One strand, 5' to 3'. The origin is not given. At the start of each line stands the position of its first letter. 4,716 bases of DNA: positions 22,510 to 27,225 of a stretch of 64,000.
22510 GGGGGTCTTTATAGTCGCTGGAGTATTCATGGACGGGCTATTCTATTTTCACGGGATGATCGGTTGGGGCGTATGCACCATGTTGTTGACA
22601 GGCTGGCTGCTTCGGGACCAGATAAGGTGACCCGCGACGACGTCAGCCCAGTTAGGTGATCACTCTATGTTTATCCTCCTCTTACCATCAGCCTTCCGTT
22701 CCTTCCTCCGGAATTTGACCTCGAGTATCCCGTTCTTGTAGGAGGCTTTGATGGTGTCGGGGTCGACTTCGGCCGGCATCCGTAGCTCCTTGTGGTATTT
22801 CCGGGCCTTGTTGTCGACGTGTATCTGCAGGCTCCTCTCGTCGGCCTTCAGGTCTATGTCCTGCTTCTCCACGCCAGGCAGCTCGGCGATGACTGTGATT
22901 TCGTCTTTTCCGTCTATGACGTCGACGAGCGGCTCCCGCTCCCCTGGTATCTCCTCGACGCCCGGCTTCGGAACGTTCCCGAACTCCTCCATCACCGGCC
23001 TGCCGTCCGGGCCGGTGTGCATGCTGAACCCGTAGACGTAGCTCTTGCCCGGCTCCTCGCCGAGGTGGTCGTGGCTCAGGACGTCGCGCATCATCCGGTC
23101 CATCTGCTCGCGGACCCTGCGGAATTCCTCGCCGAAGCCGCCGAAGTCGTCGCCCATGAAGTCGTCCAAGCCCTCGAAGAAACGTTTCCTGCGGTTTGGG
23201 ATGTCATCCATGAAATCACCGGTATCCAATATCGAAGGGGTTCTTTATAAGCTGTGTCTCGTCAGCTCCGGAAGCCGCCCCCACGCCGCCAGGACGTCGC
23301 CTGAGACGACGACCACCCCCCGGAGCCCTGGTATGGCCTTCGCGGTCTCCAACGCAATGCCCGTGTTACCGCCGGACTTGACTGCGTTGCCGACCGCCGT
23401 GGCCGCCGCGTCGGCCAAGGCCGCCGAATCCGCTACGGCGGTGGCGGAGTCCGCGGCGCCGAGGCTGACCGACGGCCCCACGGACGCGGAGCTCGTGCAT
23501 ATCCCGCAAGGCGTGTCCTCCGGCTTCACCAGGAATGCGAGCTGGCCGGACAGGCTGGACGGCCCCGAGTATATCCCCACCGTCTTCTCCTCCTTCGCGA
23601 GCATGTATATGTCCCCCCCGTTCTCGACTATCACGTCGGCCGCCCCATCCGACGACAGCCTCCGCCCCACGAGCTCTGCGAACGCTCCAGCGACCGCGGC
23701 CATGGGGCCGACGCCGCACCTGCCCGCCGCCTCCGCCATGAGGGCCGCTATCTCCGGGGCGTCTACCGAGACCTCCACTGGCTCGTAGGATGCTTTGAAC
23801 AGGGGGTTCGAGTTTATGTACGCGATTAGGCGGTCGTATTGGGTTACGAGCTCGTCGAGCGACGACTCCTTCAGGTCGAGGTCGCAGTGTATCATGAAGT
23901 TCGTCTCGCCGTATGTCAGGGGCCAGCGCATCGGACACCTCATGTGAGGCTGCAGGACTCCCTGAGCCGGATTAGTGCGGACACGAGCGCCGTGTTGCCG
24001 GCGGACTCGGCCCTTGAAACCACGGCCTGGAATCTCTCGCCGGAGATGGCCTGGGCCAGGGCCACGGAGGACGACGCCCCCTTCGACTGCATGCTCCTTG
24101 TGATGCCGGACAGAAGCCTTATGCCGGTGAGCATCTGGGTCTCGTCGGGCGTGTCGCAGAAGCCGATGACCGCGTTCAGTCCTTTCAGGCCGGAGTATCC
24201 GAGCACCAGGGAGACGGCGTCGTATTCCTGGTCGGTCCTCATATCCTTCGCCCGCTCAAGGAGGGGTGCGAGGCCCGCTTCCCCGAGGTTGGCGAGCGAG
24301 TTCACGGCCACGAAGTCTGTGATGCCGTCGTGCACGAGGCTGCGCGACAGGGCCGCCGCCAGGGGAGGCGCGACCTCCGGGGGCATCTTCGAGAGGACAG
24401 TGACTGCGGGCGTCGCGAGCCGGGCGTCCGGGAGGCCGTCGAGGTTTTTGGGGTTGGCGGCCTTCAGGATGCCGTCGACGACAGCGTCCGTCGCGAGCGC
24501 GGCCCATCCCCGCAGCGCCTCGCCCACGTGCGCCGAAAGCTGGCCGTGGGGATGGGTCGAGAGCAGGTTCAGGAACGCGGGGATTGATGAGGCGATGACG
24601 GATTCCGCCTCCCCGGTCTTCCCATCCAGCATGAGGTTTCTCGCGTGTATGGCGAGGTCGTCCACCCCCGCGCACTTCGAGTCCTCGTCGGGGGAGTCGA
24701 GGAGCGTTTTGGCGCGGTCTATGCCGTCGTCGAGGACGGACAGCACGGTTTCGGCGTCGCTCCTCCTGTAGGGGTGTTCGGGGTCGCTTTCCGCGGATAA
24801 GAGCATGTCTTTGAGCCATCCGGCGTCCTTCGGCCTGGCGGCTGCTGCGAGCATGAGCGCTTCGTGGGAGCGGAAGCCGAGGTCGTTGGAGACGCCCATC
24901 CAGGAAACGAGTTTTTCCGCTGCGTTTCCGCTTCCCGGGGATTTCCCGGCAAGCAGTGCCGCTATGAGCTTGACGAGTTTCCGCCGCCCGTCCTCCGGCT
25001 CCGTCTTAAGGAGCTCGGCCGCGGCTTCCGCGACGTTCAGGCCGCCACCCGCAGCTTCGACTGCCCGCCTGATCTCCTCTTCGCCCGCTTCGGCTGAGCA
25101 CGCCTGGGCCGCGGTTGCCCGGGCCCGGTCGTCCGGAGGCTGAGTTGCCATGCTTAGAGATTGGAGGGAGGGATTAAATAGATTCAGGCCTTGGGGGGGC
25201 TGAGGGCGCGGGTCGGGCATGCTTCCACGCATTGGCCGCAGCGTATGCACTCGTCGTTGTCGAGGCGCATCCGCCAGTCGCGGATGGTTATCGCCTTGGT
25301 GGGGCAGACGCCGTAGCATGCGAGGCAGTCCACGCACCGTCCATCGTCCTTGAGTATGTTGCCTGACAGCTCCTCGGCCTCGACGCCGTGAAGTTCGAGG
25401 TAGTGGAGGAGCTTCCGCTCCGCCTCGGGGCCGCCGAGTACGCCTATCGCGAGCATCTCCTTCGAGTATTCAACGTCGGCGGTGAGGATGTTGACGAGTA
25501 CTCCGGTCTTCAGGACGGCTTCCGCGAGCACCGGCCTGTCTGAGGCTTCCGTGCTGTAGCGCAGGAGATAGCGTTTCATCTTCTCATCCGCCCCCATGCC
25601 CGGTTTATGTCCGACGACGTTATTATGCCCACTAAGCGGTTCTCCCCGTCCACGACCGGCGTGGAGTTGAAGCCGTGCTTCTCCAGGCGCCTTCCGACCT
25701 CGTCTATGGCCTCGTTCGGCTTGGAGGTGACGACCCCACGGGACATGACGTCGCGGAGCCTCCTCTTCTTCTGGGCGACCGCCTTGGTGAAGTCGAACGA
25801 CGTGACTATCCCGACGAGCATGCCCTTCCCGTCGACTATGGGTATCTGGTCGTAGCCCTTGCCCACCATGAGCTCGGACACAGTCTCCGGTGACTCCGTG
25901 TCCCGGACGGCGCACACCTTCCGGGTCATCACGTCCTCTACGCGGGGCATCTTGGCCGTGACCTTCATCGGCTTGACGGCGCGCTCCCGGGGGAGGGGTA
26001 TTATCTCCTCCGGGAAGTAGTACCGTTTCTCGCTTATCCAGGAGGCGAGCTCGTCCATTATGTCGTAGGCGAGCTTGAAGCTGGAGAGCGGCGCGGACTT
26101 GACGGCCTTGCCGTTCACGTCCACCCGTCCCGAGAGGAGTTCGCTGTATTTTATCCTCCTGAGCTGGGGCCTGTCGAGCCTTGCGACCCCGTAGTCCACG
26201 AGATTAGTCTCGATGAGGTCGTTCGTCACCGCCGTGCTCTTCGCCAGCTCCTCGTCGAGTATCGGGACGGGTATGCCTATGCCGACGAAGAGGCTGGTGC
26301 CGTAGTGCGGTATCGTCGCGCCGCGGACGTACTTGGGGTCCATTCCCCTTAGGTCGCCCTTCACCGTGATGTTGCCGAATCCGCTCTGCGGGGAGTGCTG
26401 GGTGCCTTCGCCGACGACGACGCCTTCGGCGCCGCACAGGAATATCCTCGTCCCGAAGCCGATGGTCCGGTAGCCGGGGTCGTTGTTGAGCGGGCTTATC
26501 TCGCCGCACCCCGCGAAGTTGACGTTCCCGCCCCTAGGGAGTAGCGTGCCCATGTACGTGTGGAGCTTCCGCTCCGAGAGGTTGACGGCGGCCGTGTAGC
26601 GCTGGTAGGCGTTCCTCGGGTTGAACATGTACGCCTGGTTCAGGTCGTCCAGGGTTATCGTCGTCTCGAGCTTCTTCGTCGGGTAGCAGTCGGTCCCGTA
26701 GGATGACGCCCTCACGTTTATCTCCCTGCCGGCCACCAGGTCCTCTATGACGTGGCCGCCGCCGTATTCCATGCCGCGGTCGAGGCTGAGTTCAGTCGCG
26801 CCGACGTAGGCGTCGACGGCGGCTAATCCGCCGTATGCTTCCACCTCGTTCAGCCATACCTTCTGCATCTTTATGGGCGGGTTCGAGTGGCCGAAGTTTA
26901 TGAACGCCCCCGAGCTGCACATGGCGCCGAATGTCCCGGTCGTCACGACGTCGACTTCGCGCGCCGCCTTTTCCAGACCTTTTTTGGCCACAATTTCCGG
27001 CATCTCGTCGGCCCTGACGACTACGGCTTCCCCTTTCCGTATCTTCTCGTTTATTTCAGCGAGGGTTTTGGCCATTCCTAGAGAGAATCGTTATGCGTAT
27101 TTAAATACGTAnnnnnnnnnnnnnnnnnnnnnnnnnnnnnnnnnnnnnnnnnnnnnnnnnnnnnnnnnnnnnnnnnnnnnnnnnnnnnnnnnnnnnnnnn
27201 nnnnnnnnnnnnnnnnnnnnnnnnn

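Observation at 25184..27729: Archaeal homocysteine-biosynthesis pair (COG1900-CBS + NIL-ferredoxin) divergent from an HTH-CBS regulator, with perfect palindromes over the shared promoter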

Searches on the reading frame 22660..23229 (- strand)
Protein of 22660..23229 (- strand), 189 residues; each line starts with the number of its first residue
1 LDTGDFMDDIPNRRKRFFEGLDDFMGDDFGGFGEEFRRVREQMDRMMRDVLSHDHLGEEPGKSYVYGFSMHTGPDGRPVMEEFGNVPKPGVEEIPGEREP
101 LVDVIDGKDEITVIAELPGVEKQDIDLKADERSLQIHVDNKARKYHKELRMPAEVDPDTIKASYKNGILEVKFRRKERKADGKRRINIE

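Call 4: search_protein_families(library=pfam, proteins=[window:22660-23229:-], max_evalue=0.01)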
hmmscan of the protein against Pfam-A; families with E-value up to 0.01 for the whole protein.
window:22660-23229:- (189 aa): 3 families
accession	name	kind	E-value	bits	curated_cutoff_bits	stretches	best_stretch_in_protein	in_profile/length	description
PF00011.27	HSP20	-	1.6e-12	47.8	20.8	1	104-188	2-101/102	Hsp20/alpha crystallin family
PF17886.7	ArsA_HSP20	-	1.4e-07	31.4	22.5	1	109-173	2-63/63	HSP20-like domain found in ArsA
PF05455.17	GvpH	-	0.0041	17.7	22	1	106-177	99-169/177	GvpH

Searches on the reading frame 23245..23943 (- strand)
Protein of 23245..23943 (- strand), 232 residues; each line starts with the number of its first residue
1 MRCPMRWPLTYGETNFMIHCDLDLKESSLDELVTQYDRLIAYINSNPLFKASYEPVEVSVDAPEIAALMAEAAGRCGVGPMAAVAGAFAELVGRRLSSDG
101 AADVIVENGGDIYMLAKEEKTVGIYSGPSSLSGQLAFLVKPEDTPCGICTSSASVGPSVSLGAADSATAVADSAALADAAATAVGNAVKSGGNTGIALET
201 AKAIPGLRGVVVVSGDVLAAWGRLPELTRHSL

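Call 4: search_protein_families(library=pfam, proteins=[window:23245-23943:-], max_evalue=0.01)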
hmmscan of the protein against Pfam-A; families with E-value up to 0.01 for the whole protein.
window:23245-23943:- (232 aa): 1 family
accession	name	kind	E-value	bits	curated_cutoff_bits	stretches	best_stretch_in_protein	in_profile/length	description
PF02424.20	ApbE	-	0.0079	16.2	25.6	0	81-126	129-177/266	ApbE family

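Call 35: search_protein_families(library=ncbifam, proteins=[window:23245-23943:-], max_evalue=0.001)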
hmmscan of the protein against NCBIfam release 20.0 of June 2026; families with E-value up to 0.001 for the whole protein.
window:23245-23943:- (232 aa): 4 families
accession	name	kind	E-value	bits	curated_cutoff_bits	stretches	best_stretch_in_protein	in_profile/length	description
NF003323.0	PRK04334.1-3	equivalog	5.1e-69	232.4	271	1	10-224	28-244/250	hypothetical protein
NF003324.0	PRK04334.1-4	equivalog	3e-62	210.5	275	1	13-229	10-227/238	hypothetical protein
NF003321.0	PRK04334.1-1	equivalog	6.5e-62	209.4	262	1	11-229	10-234/248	hypothetical protein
NF003322.0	PRK04334.1-2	equivalog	6.6e-24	84.5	290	1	65-203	74-218/295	hypothetical protein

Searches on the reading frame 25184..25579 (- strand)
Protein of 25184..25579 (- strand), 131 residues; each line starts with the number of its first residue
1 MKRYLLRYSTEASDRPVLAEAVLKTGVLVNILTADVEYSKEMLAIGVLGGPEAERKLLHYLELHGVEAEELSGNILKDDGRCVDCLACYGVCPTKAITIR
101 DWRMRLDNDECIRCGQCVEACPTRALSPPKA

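Call 4: search_protein_families(library=pfam, proteins=[window:25184-25579:-], max_evalue=0.01)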
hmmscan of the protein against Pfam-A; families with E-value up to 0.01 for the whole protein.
window:25184-25579:- (131 aa): 16 families
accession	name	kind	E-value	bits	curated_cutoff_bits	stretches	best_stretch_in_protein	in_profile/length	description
PF00037.32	Fer4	-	1.3e-15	56.9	21.1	2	106-126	3-23/24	4Fe-4S binding domain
PF13237.11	Fer4_10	-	6.5e-11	42.4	25.5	1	75-122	2-53/53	4Fe-4S dicluster domain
PF12797.12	Fer4_2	-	1.3e-10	40.9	24.5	2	102-123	1-22/22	4Fe-4S binding domain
PF13187.11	Fer4_9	-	2.6e-10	40.6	27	2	81-125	1-51/52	4Fe-4S dicluster domain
PF12838.12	Fer4_7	-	5.5e-10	40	27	1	81-125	1-52/52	4Fe-4S dicluster domain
PF12837.12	Fer4_6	-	2.8e-09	36.9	25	2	107-126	5-24/24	4Fe-4S binding domain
PF13484.11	Fer4_16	-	7.9e-09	36.6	30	2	110-129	1-20/66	4Fe-4S double cluster binding domain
PF09383.16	NIL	-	3.7e-08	33.6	24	1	3-70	2-73/73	NIL domain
PF14697.11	Fer4_21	-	2e-07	31.5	35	1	78-123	4-53/59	4Fe-4S dicluster domain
PF13183.11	Fer4_8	-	8.1e-07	29.9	27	1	109-123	3-17/68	4Fe-4S dicluster domain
PF13746.11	Fer4_18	-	2.8e-06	27.9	27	1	76-122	55-96/114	4Fe-4S dicluster domain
PF12800.12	Fer4_4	-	1.4e-05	25.5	24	1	109-123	2-16/17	4Fe-4S binding domain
PF25160.1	LdpA_Fe-S-bd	-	5.8e-05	23.2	27.6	1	87-125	8-42/49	LdpA Fe-S cluster-binding domain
PF12798.12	Fer4_3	-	6.9e-05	23.8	27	1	111-125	1-15/15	4Fe-4S binding domain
PF13370.11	Fer4_13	-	0.0033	18.5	24.5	0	107-123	2-18/58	4Fe-4S single cluster domain of Ferredoxin I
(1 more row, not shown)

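Call 35: search_protein_families(library=ncbifam, proteins=[window:25184-25579:-], max_evalue=0.001)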
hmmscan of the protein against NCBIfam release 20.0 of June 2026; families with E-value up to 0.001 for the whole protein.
window:25184-25579:- (131 aa): 79 families (the best 25 are shown)
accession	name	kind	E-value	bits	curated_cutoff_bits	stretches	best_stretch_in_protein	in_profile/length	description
NF058577.1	FdxA_fam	equivalog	1.8e-12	47.2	65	1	81-125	8-52/52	4Fe-4S ferredoxin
NF038196.1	ferrodoxin_EFR1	subfamily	2e-11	44.4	75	1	78-126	182-229/242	EFR1 family ferrodoxin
NF006221.0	PRK08348.1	subfamily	3.9e-11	42.8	124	1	69-127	33-93/136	NADH-plastoquinone oxidoreductase subunit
NF043039.1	HgcAB_like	equivalog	4.7e-11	42.9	285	1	59-127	287-350/350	HgcAB-like fusion protein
NF043069.1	T4HPD_activ_SAM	equivalog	4.8e-11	42.6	425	1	64-125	35-96/299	trans-4-hydroxy-L-proline dehydratase activase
NF042909.1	FMH_DH_FwdF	exception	1.5e-10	40.7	375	1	67-130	212-278/336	tungsten-dependent formylmethanofuran dehydrogenase subunit FwdF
NF040864.1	HgcB_ferredoxin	equivalog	5.3e-10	39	99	1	78-127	12-62/93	mercury methylation ferredoxin HgcB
NF007202.0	PRK09623.1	equivalog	9.6e-10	38.7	166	1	78-127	49-99/105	3-methyl-2-oxobutanoate dehydrogenase subunit delta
TIGR04105.1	FeFe_hydrog_B1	subfamily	1.1e-09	37.5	450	1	81-126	112-159/462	monomeric [FeFe] hydrogenase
NF040770.1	hetero_SS_HdrA2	exception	1.4e-09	36.6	1100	1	51-126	550-623/777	CoB-CoM heterodisulfide reductase HdrA2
TIGR03294.1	FrhG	equivalog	3e-09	36.9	245.5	1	62-124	153-218/228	coenzyme F420 hydrogenase subunit gamma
NF007382.0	PRK09898.1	equivalog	3.2e-09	36.6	213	1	65-126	139-198/208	ferredoxin-like protein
NF040684.1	PorD_Arch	equivalog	4.4e-09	36.3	120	1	78-126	30-79/85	pyruvate synthase subunit PorD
TIGR02912.1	sulfite_red_C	equivalog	7.7e-09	35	324.1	1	78-126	167-218/314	sulfite reductase subunit C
NF041836.1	rnfB_Methano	equivalog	7.9e-09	35.3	445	1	81-125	217-261/265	Rnf electron transport complex subunit RnfB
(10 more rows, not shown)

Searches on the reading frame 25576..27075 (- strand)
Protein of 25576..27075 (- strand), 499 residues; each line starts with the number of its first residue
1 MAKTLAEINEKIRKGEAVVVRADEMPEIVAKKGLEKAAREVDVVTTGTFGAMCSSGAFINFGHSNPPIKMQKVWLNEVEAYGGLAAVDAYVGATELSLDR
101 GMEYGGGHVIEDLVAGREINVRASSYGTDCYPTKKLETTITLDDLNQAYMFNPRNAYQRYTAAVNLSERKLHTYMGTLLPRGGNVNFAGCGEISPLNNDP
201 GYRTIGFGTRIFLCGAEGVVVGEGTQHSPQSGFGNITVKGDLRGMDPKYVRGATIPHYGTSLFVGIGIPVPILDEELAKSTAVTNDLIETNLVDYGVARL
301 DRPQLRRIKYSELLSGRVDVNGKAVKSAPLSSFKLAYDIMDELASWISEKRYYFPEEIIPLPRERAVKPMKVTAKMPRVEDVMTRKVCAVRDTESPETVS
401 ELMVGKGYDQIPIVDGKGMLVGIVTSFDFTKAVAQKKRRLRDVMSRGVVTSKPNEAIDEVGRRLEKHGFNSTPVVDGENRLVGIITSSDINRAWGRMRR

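Call 4: search_protein_families(library=pfam, proteins=[window:25576-27075:-], max_evalue=0.01)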
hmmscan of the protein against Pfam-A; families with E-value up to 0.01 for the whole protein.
window:25576-27075:- (499 aa): 2 families
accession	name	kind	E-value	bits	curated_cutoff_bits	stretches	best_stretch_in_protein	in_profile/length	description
PF01837.22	HcyBio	-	2e-139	464.8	26.2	1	17-352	1-347/349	Homocysteine biosynthesis enzyme, sulfur-incorporation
PF00571.33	CBS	-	1.1e-25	90.1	24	2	441-493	2-54/57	CBS domain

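Call 8: find_encoding_contigs(protein=window:25576-27075:-, flank=10000, max_places=6)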
Protein window:25576-27075:- (499 aa): no gene with exactly this product is on record in the collection.

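Call 35: search_protein_families(library=ncbifam, proteins=[window:25576-27075:-], max_evalue=0.001)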
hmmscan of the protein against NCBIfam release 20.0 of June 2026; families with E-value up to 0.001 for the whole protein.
window:25576-27075:- (499 aa): 22 families
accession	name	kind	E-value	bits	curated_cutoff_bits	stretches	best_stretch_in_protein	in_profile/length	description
TIGR03287.1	methan_mark_16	hypoth_equivalog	2.5e-50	171.1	363.95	1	19-315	1-291/391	methanogenesis marker 16 metalloprotein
NF011447.0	PRK14869.2-3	equivalog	1.1e-13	50.7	522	2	438-494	68-124/540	putative manganese-dependent inorganic diphosphatase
TIGR01302.1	IMP_dehydrog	equivalog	5.3e-13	48.6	481.5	1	375-493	78-199/450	IMP dehydrogenase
NF038279.1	TF_CBS_SpxR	exception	2.8e-12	46.1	600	1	365-490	176-301/427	CBS-HotDog domain-containing transcription factor SpxR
NF041552.1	TF_PrdR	equivalog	7.4e-12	44.4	795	1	375-492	4-123/577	sigma-54 dependent transcriptional regulator PrdR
TIGR00400.1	mgtE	equivalog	1.1e-11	44.2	232.75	1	434-490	191-247/450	magnesium transporter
NF053603.1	HhpR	exception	2.2e-11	43.5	520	1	378-436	223-281/282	CBS domain-containing high hydrostatic pressure regulator HhpR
NF011443.0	PRK14869.1-5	equivalog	6.9e-10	38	335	2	369-432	61-124/546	putative manganese-dependent inorganic diphosphatase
NF011442.0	PRK14869.1-4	equivalog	4.6e-09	35.3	400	1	368-438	61-131/543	putative manganese-dependent inorganic diphosphatase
NF053863.1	DS11_antiphage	equivalog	5.4e-09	35.6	260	1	374-496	70-194/305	CBS domain-containing anti-phage protein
NF011448.0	PRK14869.2-4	equivalog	1.9e-08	33.1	562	0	439-490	75-126/563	putative manganese-dependent inorganic diphosphatase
TIGR01186.1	proV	subfamily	4.3e-08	32.7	326.6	1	373-488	239-351/363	betaine/proline/choline family ABC transporter ATP-binding protein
NF011440.0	PRK14869.1-2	equivalog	9.1e-08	31.2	746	0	429-490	233-294/541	putative manganese-dependent inorganic diphosphatase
NF005869.0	PRK07807.1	equivalog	2.2e-07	30.3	549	1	363-492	75-202/479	GuaB1 family IMP dehydrogenase-related protein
TIGR01137.1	cysta_beta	equivalog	5.3e-07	28.7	510.25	1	374-490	335-452/457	cystathionine beta-synthase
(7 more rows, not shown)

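Call 61: search_solved_structures(query=window:25576-27075:-, max_evalue=0.00001, show_alignments=1)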
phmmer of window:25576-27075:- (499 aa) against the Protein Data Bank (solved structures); distinct sequences matched with E-value up to 0.00001: 34.
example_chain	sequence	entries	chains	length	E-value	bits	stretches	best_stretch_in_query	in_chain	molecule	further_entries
3kpc_A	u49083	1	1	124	3.3e-22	82.4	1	379-496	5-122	Uncharacterized protein MJ0100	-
3kpb_A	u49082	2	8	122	4e-22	82.1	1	379-496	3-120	Uncharacterized protein MJ0100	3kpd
3kh5_A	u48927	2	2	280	7.2e-19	71.3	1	380-494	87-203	protein MJ1225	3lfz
2p9m_A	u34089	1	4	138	3.1e-13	52.8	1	436-491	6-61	Hypothetical protein MJ0922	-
9e6q_3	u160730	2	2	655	5.6e-13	51.9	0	379-490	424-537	Putative signal-transduction protein with CBS domains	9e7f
9sr9_H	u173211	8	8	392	1.3e-12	50.7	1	378-490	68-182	Dehydrogenase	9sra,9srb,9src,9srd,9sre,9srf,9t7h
2yzq_A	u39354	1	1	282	8.1e-12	48.1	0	381-492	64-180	Putative uncharacterized protein PH1780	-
4esy_A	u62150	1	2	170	6.4e-11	45.1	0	436-492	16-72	CBS domain containing membrane protein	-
2cu0_A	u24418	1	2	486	1.7e-10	43.7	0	430-497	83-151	Inosine-5'-monophosphate dehydrogenase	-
9znf_4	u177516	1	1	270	2.7e-09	39.8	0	399-493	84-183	CBS domain-containing protein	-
5awe_A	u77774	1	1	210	3.5e-09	39.4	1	380-494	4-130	Putative acetoin utilization protein, acetoin dehydrogenase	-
3sl7_A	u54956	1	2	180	1.9e-08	37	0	379-446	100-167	CBS domain-containing protein CBSX2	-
5g5r_A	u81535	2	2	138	3.5e-08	36.1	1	381-492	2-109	SITE-2 PROTEASE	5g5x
4gqy_A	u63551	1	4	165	5e-08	35.6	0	379-440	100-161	CBS domain-containing protein CBSX2, chloroplastic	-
9zni_6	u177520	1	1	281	6.7e-08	35.2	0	380-488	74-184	CBS domain-containing protein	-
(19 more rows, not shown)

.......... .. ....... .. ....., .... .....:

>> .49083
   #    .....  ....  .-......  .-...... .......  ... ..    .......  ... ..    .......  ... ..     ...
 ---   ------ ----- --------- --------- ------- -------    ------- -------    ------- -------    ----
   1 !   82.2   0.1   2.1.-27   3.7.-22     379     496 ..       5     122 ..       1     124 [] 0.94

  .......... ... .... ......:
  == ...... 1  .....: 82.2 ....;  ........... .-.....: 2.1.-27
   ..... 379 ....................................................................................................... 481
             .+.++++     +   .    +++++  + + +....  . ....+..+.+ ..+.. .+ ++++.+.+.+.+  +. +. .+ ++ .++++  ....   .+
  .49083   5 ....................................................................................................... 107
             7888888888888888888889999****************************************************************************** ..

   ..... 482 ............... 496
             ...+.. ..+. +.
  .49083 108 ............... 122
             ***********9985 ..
